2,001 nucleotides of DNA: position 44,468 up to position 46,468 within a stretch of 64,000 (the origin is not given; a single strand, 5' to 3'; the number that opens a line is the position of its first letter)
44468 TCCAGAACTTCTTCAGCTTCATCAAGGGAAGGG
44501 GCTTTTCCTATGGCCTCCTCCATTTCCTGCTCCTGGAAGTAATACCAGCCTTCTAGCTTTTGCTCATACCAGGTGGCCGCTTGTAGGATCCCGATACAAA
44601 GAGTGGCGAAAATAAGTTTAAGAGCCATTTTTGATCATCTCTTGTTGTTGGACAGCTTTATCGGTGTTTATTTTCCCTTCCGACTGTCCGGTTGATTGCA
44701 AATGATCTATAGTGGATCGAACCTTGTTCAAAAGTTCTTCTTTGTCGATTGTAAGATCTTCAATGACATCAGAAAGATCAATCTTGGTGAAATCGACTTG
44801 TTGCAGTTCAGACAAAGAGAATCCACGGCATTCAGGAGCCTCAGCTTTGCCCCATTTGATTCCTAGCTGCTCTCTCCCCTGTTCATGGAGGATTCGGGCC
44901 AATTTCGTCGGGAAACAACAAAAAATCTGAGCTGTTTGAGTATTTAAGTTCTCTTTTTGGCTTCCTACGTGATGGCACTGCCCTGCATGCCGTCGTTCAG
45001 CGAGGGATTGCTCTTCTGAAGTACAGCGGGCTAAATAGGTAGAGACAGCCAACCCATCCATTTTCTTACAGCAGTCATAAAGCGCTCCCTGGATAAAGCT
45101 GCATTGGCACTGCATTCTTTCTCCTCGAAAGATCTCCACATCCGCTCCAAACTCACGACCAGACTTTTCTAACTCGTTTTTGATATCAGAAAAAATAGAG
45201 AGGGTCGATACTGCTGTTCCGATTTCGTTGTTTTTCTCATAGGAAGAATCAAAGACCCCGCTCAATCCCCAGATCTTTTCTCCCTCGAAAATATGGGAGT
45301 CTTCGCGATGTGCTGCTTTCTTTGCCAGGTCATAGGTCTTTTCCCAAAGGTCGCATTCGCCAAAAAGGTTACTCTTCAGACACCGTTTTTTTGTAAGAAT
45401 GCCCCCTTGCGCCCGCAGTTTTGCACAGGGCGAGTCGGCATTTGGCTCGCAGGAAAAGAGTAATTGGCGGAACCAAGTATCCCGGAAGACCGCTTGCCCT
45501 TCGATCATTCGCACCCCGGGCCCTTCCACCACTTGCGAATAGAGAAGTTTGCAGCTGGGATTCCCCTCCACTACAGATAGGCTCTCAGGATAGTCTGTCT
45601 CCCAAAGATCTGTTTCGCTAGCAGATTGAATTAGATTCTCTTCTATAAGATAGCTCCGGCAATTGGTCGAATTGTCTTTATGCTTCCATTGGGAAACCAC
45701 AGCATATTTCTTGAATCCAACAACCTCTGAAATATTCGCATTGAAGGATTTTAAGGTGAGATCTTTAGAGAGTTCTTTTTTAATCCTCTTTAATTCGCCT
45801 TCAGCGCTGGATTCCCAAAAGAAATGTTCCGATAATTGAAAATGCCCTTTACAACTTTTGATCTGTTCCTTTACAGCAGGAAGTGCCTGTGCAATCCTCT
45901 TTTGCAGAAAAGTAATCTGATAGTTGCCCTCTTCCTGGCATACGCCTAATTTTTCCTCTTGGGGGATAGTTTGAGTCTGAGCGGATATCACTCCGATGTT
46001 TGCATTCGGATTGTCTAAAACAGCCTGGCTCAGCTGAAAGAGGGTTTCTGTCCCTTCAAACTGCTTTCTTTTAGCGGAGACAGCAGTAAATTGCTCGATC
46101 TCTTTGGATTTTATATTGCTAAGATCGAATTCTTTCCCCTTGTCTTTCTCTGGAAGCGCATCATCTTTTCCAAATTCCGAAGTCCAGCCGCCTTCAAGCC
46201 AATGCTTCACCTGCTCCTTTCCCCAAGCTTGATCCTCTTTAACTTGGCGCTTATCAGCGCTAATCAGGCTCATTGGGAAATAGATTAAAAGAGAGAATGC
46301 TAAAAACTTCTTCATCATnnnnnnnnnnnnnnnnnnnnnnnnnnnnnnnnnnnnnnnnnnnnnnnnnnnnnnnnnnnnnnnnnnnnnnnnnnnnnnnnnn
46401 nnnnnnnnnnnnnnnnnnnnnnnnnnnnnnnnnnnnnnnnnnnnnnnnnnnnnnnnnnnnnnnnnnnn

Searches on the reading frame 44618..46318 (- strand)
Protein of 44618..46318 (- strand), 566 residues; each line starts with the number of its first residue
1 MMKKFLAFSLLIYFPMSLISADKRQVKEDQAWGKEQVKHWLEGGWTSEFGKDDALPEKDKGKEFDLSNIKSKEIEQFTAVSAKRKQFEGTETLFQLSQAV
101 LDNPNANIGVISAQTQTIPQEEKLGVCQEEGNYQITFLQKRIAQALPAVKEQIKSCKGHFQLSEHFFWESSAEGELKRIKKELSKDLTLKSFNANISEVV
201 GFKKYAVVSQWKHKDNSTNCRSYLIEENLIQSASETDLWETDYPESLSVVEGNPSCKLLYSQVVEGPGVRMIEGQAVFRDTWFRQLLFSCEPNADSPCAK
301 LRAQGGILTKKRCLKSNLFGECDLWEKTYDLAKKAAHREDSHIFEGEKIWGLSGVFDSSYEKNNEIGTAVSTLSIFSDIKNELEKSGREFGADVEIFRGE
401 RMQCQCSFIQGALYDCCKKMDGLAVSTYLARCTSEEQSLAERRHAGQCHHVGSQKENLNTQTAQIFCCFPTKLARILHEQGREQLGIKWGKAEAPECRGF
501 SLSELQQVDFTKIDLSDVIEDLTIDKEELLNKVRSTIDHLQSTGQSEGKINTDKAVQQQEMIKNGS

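Call 18: search_protein_families(library=pfam, proteins=[window:44618-46318:-], max_evalue=0.01)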
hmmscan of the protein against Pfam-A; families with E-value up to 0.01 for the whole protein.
window:44618-46318:- (566 aa): 1 family
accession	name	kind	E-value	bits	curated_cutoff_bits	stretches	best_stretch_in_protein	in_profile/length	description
PF06986.16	F_T4SS_TraN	-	3e-47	161.7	23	1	256-501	1-240/240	F-type Type IV secretion system, TraN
